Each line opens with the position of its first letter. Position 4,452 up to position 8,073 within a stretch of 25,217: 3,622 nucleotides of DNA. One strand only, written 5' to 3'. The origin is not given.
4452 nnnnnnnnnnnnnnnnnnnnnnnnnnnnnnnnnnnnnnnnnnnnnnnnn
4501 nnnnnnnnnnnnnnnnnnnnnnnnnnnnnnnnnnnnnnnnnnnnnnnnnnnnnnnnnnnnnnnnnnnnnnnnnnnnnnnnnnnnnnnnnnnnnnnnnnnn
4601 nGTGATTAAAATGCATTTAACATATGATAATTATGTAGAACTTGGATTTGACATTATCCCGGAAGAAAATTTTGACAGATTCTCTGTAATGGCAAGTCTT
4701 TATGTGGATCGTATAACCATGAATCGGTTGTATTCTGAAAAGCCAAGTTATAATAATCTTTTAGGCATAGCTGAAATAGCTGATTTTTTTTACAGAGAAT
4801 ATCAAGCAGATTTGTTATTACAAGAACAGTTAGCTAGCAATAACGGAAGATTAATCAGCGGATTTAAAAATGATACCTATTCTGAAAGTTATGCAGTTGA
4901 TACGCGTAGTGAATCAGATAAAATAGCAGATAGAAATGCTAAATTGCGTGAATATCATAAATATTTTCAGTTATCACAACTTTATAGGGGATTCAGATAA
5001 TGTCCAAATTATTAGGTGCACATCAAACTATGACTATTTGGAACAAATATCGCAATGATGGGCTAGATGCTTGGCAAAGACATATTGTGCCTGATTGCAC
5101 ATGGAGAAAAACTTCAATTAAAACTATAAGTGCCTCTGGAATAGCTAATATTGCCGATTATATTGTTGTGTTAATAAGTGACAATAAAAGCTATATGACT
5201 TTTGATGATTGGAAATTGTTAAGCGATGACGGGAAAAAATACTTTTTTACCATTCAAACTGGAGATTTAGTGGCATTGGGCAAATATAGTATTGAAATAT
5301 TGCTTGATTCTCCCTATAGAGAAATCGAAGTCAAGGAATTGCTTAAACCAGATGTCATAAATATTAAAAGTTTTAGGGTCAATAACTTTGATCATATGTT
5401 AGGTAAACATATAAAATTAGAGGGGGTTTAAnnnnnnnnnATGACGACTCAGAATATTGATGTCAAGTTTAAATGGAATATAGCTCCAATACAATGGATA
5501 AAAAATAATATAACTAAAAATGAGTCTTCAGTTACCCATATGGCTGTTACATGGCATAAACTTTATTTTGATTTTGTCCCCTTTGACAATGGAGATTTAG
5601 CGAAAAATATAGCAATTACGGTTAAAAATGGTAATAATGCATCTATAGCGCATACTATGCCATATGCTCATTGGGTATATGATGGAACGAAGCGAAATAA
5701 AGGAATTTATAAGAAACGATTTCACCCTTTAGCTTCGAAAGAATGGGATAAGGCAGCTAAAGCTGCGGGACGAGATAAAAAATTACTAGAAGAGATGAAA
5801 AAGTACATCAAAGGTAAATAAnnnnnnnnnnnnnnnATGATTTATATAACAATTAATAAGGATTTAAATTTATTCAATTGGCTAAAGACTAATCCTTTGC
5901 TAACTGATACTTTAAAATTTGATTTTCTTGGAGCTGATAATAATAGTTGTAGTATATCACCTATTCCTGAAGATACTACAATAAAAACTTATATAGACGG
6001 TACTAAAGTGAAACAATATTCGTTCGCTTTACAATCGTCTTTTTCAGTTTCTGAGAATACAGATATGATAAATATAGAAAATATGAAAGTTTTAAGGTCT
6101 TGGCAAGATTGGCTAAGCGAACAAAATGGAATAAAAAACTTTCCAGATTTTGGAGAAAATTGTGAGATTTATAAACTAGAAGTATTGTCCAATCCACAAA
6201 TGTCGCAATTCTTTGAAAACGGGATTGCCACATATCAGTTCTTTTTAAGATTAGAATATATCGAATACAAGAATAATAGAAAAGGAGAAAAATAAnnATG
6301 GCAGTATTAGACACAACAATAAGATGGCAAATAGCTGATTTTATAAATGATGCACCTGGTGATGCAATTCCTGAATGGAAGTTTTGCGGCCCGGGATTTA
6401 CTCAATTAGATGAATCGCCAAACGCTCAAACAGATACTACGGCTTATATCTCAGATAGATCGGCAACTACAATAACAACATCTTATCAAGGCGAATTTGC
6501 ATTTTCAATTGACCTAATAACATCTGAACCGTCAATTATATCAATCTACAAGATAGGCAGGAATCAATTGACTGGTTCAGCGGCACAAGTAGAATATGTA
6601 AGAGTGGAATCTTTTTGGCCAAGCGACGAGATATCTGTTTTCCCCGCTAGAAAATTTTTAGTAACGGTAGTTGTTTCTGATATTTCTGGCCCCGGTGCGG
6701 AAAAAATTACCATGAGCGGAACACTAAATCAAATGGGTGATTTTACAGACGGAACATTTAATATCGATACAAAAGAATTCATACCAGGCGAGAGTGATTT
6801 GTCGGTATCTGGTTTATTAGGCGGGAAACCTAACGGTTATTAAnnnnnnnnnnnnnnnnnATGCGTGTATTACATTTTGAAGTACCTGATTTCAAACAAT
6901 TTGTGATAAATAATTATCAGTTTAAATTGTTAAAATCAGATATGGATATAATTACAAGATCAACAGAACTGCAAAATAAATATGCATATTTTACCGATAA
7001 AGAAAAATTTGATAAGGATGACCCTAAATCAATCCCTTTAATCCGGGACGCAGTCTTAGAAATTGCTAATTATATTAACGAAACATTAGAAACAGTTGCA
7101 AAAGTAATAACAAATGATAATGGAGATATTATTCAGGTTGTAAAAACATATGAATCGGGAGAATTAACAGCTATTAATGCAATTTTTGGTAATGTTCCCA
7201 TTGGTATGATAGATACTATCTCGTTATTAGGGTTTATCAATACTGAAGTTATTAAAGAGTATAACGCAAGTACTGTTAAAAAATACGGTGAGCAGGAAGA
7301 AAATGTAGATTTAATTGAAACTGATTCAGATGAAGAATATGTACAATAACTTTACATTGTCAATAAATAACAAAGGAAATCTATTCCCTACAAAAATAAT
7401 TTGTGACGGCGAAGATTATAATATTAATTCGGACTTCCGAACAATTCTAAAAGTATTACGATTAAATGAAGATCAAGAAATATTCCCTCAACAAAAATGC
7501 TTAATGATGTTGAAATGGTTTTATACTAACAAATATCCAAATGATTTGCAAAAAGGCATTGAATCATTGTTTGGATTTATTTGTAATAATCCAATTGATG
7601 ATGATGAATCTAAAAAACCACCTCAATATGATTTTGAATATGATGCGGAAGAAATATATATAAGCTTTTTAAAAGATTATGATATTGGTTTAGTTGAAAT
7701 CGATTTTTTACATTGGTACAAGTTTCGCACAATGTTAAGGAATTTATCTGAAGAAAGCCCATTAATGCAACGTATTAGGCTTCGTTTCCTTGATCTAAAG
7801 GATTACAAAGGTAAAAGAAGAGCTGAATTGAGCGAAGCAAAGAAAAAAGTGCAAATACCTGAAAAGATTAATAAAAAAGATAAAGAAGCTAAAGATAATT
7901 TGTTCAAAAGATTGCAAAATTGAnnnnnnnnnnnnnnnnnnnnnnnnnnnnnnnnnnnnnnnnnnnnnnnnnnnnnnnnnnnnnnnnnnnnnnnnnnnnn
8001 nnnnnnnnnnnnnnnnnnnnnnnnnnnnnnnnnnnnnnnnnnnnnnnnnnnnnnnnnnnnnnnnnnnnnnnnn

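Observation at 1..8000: No recognisable major capsid or scaffold gene between the Mu F-like head gene and the neck/tail genes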

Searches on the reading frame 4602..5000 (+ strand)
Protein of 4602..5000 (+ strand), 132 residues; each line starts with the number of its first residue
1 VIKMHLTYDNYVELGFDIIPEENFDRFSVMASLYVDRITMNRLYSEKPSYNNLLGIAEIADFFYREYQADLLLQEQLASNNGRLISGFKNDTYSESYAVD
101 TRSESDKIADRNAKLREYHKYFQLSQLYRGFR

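Call 5: search_protein_families(library=phrogs, proteins=[window:4602-5000:+], max_evalue=0.01)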
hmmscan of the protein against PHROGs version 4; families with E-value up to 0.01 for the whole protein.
window:4602-5000:+ (132 aa): 1 family
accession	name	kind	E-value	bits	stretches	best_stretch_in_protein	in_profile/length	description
phrog_541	-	connector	4.6e-10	40.6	1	4-107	2-101/129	head-tail adaptor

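Call 6: search_protein_families(library=pfam, proteins=[window:4602-5000:+], max_evalue=0.01)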
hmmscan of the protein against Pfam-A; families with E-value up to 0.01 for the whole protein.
window:4602-5000:+ (132 aa): 0 families

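Call 58: search_solved_structures(query=window:4602-5000:+, max_evalue=1)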
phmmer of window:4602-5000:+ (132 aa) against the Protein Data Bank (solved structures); distinct sequences matched with E-value up to 1: 0.

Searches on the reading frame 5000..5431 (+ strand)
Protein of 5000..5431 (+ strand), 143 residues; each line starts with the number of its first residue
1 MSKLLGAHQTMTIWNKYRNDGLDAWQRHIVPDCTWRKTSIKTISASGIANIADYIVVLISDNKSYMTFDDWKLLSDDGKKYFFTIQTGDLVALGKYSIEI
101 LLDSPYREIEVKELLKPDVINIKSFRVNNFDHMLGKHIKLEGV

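Call 5: search_protein_families(library=phrogs, proteins=[window:5000-5431:+], max_evalue=0.01)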
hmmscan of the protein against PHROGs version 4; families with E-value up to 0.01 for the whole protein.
window:5000-5431:+ (143 aa): 1 family
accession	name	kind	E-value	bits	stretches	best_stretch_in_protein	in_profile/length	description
phrog_3366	-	unknown function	2.4e-19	71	1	9-142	5-136/137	-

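Call 6: search_protein_families(library=pfam, proteins=[window:5000-5431:+], max_evalue=0.01)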
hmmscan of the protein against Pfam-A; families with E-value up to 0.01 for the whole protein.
window:5000-5431:+ (143 aa): 1 family
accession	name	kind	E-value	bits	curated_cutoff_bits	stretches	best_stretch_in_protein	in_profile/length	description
PF20536.3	DUF6751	-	1.2e-06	29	27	1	9-142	5-112/113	Family of unknown function (DUF6751)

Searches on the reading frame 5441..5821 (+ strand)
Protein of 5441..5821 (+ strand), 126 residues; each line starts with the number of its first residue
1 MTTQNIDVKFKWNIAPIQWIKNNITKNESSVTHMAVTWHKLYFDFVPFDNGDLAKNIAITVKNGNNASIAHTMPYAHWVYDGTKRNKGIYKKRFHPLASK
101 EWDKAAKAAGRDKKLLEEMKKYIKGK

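Call 5: search_protein_families(library=phrogs, proteins=[window:5441-5821:+], max_evalue=0.01)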
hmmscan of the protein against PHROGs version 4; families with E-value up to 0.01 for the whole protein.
window:5441-5821:+ (126 aa): 2 families
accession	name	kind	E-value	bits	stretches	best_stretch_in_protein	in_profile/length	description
phrog_556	-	head and packaging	4.3e-12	47.3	1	4-125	43-159/295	minor head protein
phrog_5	-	connector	0.00012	23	1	47-124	136-210/239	tail completion or Neck1 protein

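Call 6: search_protein_families(library=pfam, proteins=[window:5441-5821:+], max_evalue=0.01)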
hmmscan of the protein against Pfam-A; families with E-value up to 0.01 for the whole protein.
window:5441-5821:+ (126 aa): 1 family
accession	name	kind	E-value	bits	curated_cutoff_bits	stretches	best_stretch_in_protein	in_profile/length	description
PF11114.13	Minor_capsid_2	-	1e-10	42.1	27.7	1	37-110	29-101/113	Minor capsid protein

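Call 59: search_solved_structures(query=window:5441-5821:+, max_evalue=1)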
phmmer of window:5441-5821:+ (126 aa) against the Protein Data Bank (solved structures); distinct sequences matched with E-value up to 1: 2.
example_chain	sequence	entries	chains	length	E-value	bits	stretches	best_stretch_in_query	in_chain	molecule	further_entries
7ong_A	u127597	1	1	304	0.024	18.3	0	60-108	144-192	SAKe6BE-L1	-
8imn_5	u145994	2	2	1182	0.043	17.5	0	30-70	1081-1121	CpcN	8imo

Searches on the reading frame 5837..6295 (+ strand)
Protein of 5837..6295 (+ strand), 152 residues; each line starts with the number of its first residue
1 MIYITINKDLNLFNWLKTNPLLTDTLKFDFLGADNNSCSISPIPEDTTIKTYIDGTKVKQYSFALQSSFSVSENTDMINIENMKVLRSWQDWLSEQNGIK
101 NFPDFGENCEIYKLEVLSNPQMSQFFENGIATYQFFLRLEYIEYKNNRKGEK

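Call 5: search_protein_families(library=phrogs, proteins=[window:5837-6295:+], max_evalue=0.01)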
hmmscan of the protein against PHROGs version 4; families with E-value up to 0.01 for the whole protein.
window:5837-6295:+ (152 aa): 3 families
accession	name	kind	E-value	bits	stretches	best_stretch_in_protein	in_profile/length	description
phrog_3266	-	connector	3.3e-25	89.6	1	14-143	9-140/142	tail completion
phrog_556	-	head and packaging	2.6e-06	28.3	1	19-139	175-292/295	minor head protein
phrog_913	-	head and packaging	8.2e-05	23.6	1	22-146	17-132/133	minor head protein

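Call 6: search_protein_families(library=pfam, proteins=[window:5837-6295:+], max_evalue=0.01)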
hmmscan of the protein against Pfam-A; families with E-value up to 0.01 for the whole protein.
window:5837-6295:+ (152 aa): 0 families

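Call 60: search_solved_structures(query=window:5837-6295:+, max_evalue=1)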
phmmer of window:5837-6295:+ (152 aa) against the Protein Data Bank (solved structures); distinct sequences matched with E-value up to 1: 0.

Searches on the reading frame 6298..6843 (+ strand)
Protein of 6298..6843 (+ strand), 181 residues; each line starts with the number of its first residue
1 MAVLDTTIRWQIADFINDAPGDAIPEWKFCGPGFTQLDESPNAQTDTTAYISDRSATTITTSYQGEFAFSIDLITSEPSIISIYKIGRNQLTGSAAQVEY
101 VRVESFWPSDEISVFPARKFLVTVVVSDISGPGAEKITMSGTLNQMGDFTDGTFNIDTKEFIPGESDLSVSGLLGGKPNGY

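Call 5: search_protein_families(library=phrogs, proteins=[window:6298-6843:+], max_evalue=0.01)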
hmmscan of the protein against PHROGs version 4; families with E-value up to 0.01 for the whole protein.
window:6298-6843:+ (181 aa): 1 family
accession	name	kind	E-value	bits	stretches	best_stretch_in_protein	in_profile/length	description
phrog_3099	-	unknown function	3e-42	145.5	1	9-166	10-168/171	-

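Call 6: search_protein_families(library=pfam, proteins=[window:6298-6843:+], max_evalue=0.01)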
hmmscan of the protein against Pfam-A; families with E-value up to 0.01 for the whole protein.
window:6298-6843:+ (181 aa): 0 families

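Call 57: search_solved_structures(query=window:6298-6843:+, max_evalue=1)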
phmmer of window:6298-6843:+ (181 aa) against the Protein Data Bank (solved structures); distinct sequences matched with E-value up to 1: 1.
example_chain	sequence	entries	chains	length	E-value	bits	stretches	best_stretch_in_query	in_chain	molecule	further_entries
11ok_A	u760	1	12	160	2.4e-20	76.3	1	27-164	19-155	Phage tail tube protein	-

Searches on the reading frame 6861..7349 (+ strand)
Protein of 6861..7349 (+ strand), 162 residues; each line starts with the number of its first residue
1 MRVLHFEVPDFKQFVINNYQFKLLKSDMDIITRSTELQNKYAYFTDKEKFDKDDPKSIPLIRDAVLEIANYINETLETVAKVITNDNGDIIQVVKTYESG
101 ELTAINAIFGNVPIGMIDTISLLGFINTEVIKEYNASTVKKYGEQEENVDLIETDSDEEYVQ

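Call 7: search_protein_families(library=phrogs, proteins=[window:6861-7349:+], max_evalue=0.01)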
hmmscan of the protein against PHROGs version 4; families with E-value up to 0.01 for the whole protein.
window:6861-7349:+ (162 aa): 0 families

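Call 64: search_protein_families(library=pfam, proteins=[window:6861-7349:+], max_evalue=0.01)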
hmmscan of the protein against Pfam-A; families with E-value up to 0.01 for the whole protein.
window:6861-7349:+ (162 aa): 1 family
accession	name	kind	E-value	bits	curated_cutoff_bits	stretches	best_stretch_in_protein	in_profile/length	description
PF19448.4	DUF5986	-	0.0069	16.4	25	1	70-149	136-213/238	Family of unknown function (DUF5986)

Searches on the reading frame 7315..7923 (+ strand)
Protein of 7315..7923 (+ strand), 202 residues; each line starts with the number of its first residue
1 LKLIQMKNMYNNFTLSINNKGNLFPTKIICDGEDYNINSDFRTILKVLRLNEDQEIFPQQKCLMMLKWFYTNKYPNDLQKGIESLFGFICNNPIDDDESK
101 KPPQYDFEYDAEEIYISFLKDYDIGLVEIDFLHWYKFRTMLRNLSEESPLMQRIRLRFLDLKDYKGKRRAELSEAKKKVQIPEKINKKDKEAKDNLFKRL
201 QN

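Call 7: search_protein_families(library=phrogs, proteins=[window:7315-7923:+], max_evalue=0.01)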
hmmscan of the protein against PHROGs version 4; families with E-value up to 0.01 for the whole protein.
window:7315-7923:+ (202 aa): 1 family
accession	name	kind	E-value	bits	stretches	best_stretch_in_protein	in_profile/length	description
phrog_706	-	unknown function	3.9e-37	128.9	1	24-198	8-199/201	-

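Call 64: search_protein_families(library=pfam, proteins=[window:7315-7923:+], max_evalue=0.01)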
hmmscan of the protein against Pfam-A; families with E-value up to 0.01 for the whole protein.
window:7315-7923:+ (202 aa): 1 family
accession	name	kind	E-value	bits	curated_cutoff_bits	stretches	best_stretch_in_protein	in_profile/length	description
PF06854.16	Phage_Gp15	-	3.2e-34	118.8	23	1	24-180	5-169/170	Bacteriophage Gp15 protein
